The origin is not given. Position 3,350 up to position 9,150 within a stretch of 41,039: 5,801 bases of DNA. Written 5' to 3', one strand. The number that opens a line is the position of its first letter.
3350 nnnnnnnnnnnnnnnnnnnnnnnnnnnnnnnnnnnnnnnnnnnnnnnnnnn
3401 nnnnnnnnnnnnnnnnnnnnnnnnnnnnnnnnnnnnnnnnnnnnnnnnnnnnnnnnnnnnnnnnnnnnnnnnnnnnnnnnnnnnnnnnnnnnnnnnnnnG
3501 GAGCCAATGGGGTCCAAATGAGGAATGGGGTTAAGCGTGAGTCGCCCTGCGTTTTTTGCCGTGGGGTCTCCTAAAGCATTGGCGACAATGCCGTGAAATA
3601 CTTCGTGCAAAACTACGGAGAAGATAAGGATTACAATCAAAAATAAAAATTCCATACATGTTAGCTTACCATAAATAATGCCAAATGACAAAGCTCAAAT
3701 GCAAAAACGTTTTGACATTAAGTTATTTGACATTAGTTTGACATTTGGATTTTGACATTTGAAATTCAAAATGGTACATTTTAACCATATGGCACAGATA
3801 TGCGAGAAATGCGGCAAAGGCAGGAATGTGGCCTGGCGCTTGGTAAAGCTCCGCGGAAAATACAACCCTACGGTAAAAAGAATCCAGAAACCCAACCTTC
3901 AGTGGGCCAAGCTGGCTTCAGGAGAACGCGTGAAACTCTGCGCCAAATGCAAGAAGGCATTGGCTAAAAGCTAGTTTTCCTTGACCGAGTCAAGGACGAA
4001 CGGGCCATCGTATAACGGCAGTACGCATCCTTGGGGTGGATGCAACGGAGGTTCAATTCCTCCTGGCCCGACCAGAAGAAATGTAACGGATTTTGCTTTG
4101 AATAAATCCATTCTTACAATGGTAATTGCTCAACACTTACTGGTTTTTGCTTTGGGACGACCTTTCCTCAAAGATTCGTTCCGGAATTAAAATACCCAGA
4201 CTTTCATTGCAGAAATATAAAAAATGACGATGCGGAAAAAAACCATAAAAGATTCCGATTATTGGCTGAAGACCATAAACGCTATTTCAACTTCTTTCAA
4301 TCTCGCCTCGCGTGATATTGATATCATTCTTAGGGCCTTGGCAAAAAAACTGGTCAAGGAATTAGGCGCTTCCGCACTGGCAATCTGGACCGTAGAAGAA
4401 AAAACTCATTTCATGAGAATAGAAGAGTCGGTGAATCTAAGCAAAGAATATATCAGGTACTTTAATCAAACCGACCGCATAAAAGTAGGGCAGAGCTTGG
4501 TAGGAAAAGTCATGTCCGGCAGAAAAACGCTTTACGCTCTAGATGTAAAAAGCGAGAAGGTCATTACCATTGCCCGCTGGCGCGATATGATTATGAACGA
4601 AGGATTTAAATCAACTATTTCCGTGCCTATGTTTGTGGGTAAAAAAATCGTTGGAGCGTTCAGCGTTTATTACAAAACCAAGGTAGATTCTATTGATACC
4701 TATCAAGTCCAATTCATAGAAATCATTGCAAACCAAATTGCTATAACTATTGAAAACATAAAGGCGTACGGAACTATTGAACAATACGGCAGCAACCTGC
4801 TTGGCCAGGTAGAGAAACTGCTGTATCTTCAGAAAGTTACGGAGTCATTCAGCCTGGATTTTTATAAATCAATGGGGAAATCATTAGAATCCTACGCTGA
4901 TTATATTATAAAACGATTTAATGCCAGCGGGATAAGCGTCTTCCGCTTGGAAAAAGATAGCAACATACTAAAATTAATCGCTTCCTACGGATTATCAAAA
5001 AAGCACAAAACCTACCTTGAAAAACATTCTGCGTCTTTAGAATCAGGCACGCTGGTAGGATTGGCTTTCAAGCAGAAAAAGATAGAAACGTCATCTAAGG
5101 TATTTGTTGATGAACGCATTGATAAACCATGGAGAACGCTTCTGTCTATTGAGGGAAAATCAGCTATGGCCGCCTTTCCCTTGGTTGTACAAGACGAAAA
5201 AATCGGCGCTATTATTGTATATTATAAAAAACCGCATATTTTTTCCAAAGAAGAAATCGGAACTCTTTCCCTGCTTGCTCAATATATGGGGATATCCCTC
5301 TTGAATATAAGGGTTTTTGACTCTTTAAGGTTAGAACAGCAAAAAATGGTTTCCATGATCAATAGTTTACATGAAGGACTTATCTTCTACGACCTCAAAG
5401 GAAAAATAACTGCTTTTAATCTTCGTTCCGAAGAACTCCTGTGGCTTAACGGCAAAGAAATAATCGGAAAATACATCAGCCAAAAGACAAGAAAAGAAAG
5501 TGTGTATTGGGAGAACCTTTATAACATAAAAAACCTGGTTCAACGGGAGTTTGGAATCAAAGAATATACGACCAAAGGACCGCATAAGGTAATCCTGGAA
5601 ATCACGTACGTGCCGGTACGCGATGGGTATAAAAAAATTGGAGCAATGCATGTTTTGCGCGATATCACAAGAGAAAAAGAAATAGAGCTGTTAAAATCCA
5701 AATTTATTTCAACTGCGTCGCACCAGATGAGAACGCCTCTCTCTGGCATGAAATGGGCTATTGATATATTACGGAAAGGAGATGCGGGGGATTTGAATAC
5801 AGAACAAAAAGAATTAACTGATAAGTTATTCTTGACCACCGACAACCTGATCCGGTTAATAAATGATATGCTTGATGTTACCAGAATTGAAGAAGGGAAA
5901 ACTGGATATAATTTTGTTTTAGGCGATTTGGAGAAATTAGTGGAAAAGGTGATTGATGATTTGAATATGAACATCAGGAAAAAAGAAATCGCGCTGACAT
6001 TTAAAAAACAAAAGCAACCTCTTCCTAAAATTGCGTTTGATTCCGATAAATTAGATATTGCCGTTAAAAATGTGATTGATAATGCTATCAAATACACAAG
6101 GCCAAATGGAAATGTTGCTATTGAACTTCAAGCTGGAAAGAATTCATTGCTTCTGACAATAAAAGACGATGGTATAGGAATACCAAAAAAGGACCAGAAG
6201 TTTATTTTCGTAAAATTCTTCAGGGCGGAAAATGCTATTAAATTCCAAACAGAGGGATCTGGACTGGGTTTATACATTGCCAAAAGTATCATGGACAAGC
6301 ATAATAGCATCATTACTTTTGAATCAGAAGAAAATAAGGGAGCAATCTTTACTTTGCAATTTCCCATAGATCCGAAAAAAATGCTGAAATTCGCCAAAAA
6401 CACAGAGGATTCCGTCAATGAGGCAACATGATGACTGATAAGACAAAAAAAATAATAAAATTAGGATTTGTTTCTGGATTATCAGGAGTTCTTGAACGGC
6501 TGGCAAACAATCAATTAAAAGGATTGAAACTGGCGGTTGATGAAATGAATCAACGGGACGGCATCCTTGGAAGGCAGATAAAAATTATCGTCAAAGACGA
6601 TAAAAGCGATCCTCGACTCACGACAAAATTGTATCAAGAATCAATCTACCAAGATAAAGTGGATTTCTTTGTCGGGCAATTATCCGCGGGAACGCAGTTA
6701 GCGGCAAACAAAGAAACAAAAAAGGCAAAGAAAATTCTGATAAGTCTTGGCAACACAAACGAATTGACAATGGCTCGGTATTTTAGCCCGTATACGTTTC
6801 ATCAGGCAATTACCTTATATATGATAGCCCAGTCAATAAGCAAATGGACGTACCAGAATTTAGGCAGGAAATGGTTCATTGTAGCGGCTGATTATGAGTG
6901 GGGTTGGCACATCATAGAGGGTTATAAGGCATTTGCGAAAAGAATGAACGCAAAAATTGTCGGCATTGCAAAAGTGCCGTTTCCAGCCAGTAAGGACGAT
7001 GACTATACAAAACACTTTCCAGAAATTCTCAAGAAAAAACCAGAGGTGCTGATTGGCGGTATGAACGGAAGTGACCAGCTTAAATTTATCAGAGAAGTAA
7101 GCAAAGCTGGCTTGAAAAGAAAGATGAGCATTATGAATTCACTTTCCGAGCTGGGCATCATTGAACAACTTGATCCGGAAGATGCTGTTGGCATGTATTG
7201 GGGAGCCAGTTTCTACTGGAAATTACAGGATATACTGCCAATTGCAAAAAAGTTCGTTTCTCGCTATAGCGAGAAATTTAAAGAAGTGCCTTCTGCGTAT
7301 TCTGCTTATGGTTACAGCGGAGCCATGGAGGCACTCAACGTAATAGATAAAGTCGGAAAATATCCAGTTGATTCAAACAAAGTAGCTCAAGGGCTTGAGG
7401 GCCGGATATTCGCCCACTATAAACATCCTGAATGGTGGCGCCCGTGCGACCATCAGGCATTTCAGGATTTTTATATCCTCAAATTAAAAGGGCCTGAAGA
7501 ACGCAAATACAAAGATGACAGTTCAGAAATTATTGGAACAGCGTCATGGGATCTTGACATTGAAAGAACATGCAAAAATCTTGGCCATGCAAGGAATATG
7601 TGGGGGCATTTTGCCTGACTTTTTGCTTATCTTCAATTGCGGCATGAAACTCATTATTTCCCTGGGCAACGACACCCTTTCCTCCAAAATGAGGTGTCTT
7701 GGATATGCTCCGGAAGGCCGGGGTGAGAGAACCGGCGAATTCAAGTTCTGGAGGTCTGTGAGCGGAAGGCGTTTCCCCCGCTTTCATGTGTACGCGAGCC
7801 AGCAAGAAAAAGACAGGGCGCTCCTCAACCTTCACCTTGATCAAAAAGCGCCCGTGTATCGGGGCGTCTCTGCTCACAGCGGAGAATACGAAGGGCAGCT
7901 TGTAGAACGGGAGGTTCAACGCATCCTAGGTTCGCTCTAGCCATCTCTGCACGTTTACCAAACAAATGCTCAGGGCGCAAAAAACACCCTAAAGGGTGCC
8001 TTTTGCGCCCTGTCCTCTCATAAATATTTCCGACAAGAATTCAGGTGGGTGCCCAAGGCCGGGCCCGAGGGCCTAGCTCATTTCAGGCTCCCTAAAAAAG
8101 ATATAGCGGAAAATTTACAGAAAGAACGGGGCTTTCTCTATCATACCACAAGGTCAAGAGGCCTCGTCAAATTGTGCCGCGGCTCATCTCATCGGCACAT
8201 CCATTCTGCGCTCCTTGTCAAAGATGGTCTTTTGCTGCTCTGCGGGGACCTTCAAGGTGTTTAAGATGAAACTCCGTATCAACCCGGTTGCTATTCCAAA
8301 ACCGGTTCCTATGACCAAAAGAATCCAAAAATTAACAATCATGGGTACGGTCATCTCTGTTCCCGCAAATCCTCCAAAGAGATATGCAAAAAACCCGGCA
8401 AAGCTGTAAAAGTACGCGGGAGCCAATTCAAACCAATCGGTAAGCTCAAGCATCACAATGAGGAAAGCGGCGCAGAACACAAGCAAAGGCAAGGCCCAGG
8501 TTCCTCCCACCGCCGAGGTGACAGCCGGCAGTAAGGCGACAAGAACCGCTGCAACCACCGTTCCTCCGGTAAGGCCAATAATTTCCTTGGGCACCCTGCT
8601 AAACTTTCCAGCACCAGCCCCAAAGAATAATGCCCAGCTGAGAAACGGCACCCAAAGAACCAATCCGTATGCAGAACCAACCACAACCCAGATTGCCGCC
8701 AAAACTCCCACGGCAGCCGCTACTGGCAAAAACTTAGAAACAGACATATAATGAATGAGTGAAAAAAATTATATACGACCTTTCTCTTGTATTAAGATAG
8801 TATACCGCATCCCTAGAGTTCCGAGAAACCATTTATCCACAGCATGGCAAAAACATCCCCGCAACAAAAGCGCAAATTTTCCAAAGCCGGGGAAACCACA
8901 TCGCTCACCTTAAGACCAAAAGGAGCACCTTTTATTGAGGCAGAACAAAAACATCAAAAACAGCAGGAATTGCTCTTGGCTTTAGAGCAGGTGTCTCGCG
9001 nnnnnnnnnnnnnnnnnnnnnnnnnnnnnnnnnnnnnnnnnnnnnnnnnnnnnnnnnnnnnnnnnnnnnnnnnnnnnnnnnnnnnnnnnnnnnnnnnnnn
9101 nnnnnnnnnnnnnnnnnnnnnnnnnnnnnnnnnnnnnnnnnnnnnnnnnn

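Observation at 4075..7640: AT-rich two-gene block beside tRNA-Pro: soluble GAF-GAF-PAS kinase translationally coupled to a cytoplasmic AmiC/LivJ-like binding protein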

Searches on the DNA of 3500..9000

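Call 65: search_rna_families(source=window, start=3500, end=9000, threshold=evalue, max_evalue=1)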
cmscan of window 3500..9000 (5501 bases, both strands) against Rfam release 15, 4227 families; matches with E-value up to 1: 2.
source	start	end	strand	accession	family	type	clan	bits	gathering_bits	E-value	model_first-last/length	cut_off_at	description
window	4001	4071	+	RF00005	tRNA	Gene; tRNA;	CL00001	56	29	1.9e-10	1-71/71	no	tRNA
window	4001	4072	-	RF04354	Plastid-ycf2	Cis-reg;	-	26.3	65.7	0.031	1-75/75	no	Plastid-ycf2 5UTR RNA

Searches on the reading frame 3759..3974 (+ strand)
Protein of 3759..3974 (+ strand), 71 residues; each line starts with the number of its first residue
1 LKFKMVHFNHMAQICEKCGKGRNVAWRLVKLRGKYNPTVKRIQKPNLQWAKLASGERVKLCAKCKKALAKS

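Call 13: search_protein_families(library=pfam, proteins=[window:3759-3974:+], max_evalue=0.01)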
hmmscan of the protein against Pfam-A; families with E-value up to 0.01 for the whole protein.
window:3759-3974:+ (71 aa): 1 family
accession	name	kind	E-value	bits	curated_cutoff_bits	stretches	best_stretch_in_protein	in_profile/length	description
PF00830.24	Ribosomal_L28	-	9.9e-05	22.7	27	1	14-70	2-59/60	Ribosomal L28 family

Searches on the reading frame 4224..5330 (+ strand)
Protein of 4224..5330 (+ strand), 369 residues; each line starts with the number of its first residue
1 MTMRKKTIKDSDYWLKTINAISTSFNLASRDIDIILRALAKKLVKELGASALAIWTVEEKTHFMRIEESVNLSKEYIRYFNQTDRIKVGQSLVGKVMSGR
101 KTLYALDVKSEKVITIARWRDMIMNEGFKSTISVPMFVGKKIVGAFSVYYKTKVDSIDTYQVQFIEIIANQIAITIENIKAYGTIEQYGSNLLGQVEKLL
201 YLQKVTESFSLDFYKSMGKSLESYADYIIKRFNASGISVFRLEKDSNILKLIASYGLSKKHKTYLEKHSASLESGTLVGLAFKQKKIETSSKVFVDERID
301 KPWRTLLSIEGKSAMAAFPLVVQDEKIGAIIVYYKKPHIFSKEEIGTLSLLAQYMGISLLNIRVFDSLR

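Call 33: find_homologous_proteins(query=window:4224-5330:+, max_evalue=0.00001)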
Query seq(369 aa) (369 aa): 6 proteins with E <= 0.00001 among 6576 candidates.
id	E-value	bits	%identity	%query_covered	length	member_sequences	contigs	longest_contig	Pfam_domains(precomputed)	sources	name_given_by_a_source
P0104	7.5e-110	385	51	99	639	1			PF13426.14,PF15714.12,PF13185.13,PF01590.33,PF08448.17,PF13492.13,PF00512.32,PF00989.32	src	-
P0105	5.8e-102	359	71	64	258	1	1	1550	PF13185.13,PF01590.33,PF13492.13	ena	-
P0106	4.4e-91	324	54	75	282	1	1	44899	PF13185.13,PF01590.33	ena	-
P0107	6.1e-67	244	46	75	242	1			PF13185.13,PF01590.33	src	-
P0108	3.0e-8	51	27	41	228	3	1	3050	PF13185.13,PF01590.33,PF03861.20,PF13492.13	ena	-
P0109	8.6e-8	50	28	45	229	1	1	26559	PF13185.13,PF01590.33,PF03861.20,PF13492.13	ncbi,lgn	-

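Call 47: search_protein_representatives(protein=window:4224-5330:+)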
Query: 369 residues. Proteins with E-value up to 0.001 (for the whole library): 12069; up to 1e-10: 3146; up to 1e-30: 167. The best 150 are listed.
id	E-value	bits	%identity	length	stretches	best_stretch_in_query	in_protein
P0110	2.2e-114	398.5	53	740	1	5-368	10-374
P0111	2.1e-109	382.2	51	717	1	6-368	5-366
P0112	1.6e-104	366.2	48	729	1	12-368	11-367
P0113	3.1e-101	355.3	48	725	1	9-368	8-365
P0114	3.8e-94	332.0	44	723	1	5-368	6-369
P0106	1.4e-91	323.6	54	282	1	6-280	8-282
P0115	4.4e-76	272.7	39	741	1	13-368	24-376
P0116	3.8e-73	263.0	37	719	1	12-368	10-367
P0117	1.1e-69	251.6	36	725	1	13-367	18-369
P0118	1.2e-68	248.3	36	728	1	6-368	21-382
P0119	1.4e-64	234.9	34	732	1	9-361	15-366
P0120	2.0e-63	231.0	24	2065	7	90-368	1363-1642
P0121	7.4e-62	225.9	21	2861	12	30-363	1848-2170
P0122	2.8e-61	224.0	36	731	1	12-368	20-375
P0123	2.7e-59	217.5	34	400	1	6-368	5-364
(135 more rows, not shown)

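Call 63: find_related_loci(query=A3, collection=genome_contigs, flank=6000)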
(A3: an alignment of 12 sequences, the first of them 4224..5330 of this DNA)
Query A3 (369 aa) in genome_contigs; peptide patterns used: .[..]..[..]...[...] (x = any residue, [..] = any of these).
25 stretches matched a pattern; 10 encode a relative of the query (tblastn E <= 1e-3); 10 distinct loci.
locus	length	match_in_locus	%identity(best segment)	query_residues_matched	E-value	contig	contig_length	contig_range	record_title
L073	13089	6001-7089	53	6-368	1e-130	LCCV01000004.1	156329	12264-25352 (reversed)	MAG: Parcubacteria group bacterium GW2011_GWA2_42_14 UV01_C0004, whole genome shotgun sequence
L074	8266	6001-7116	48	2-368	2e-119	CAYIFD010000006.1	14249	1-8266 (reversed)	MAG TPA_asm: uncultured Candidatus Saccharibacteria bacterium isolate ERP119705_co1_800 genome assembly, contig: NODE_52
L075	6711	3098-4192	52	3-368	3e-118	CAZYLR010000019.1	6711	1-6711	MAG TPA_asm: uncultured Candidatus Saccharibacteria bacterium isolate SRP050083_co2_396 genome assembly, contig: NODE_10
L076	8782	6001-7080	44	9-368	5e-103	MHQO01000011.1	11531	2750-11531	MAG: Candidatus Sungbacteria bacterium RIFCSPLOWO2_01_FULL_47_10 rifcsplowo2_01_scaffold_14963, whole genome shotgun seq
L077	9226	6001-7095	39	3-368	5e-85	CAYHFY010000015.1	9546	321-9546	MAG TPA_asm: uncultured Candidatus Saccharibacteria bacterium isolate ERP119705_co10_170 genome assembly, contig: NODE_5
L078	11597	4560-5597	37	22-368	2e-79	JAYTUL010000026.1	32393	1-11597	MAG: bacterium isolate GFS_5529 GFS_5529_25, whole genome shotgun sequence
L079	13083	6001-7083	37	3-368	6e-77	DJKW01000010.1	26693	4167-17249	MAG TPA_asm: Patescibacteria group bacterium UBA6532 UBA6532_contig_13014, whole genome shotgun sequence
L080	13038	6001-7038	36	22-368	2e-75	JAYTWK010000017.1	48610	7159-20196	MAG: bacterium isolate GFS_5796 GFS_5796_16, whole genome shotgun sequence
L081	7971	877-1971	35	3-368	2e-64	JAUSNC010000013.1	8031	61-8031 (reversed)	MAG: Candidatus Parcubacteria bacterium isolate E19_metabat.bin.129 E19_k141_497725, whole genome shotgun sequence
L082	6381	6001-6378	55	3-128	2e-35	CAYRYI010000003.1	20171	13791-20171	MAG TPA_asm: uncultured Candidatus Saccharibacteria bacterium isolate SRP050083_co2_344 genome assembly, contig: NODE_18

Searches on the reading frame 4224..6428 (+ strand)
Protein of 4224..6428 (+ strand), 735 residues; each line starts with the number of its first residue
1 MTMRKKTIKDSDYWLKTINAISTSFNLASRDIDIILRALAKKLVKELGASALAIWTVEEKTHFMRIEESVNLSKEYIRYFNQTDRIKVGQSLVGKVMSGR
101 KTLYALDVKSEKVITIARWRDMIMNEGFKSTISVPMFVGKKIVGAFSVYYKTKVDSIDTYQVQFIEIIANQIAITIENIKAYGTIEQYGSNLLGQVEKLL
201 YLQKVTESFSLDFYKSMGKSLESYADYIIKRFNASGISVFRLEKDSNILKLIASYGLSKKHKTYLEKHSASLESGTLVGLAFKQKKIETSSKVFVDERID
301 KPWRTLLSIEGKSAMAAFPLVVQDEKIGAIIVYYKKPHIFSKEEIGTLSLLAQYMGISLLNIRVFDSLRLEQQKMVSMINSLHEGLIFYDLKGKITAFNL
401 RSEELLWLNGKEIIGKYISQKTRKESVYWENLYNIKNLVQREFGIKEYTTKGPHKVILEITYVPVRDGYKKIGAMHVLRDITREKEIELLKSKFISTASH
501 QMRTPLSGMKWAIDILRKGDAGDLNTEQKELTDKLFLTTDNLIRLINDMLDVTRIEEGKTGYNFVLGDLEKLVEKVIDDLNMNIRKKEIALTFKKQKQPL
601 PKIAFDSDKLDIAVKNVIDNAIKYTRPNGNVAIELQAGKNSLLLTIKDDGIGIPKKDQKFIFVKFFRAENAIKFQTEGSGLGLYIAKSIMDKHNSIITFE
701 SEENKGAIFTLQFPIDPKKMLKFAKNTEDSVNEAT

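Call 11: search_protein_families(library=pfam, proteins=[window:4224-6428:+], max_evalue=0.01)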
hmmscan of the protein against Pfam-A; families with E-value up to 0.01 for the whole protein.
window:4224-6428:+ (735 aa): 11 families
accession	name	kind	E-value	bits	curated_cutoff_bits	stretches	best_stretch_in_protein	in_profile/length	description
PF13185.12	GAF_2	-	2e-25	90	28.6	2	29-177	1-136/136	GAF domain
PF02518.31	HATPase_c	-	4.3e-25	88.7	26.4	1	606-716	2-110/111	Histidine kinase-, DNA gyrase B-, and HSP90-like ATPase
PF01590.32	GAF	-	2.5e-17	64.1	22.4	2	31-176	1-133/133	GAF domain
PF00512.31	HisKA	-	1.2e-15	57.7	26.9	1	491-558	2-66/66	His Kinase A (phospho-acceptor) domain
PF13492.12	GAF_3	-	2.9e-11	44.3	27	2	217-361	2-129/129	GAF domain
PF13581.12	HATPase_c_2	-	8.3e-06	26.3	27.4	1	608-695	30-113/127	Histidine kinase-like ATPase domain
PF00989.32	PAS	-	4.2e-05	24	22.6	1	374-481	2-113/113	PAS fold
PF13426.13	PAS_9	-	0.00011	22.9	27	1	384-482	2-102/103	PAS domain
PF13589.12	HATPase_c_3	-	0.00014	22.4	25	1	611-705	4-99/137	Histidine kinase-, DNA gyrase B-, and HSP90-like ATPase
PF08448.16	PAS_4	-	0.0012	19.5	23.1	1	380-485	2-109/110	PAS fold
PF15714.11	SpoVT_C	-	0.0056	17.2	27.5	0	310-356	77-124/128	Stage V sporulation protein T C-terminal, transcription factor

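Call 12: search_protein_families(library=ncbifam, proteins=[window:4224-6428:+], max_evalue=0.01)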
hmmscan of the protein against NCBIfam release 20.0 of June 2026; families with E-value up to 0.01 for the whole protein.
window:4224-6428:+ (735 aa): 90 families (the best 25 are shown)
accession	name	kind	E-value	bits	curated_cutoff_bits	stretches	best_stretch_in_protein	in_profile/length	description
NF033092.0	HK_WalK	equivalog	5.5e-64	216.8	725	1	333-714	220-593/594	cell wall metabolism sensor histidine kinase WalK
NF046044.1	PnpS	equivalog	6.4e-60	203.2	400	1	343-714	27-390/390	two-component system histidine kinase PnpS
TIGR02966.1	phoR_proteo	equivalog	4.6e-51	173.8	334.2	1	372-713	5-333/333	phosphate regulon sensor histidine kinase PhoR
NF047874.1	MASE3_PAS_HK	subfamily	3e-49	168.4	560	1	367-725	259-635/655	MASE3 domain-containing sensor histidine kinase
NF045911.1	TCSHisKinNblS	equivalog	5.6e-49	167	1000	1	366-713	259-618/621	two-component system sensor histidine kinase NblS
NF041735.1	hist_kin_RppB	equivalog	5.3e-42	144.1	400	1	493-714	218-438/438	two-component system sensor histidine kinase RppB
NF033093.1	HK_VicK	exception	3.2e-40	138.1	680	1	365-720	86-440/448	cell wall metabolism sensor histidine kinase VicK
TIGR02956.1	TMAO_torS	equivalog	1.5e-39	135.8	676.5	1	491-724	464-691/967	TMAO reductase system sensor histidine kinase/response regulator TorS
NF011874.0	PRK15347.1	equivalog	1e-34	119.8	852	1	490-717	397-616/921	two component system sensor kinase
NF040691.1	MtrAB_MtrB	equivalog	1.2e-34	120.3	450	1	477-720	257-497/507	MtrAB system histidine kinase MtrB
NF008318.0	PRK11107.1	equivalog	2.4e-34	118.6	890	1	483-727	285-530/920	two-component sensor histidine kinase BarA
NF045595.1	HK_scytonemin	equivalog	2.9e-34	118.5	865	1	476-714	400-634/637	scytonemin biosynthesis sensor histidine kinase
NF008468.0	PRK11360.1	equivalog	3.2e-34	118.3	646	1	366-719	261-612/616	two-component system sensor histidine kinase AtoS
NF006800.0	PRK09303.1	equivalog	1.3e-33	116.5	342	1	491-717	151-379/383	histidine kinase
NF008302.0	PRK11091.1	equivalog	2.8e-33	115.1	838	1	451-718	235-508/779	aerobic respiration two-component sensor histidine kinase ArcB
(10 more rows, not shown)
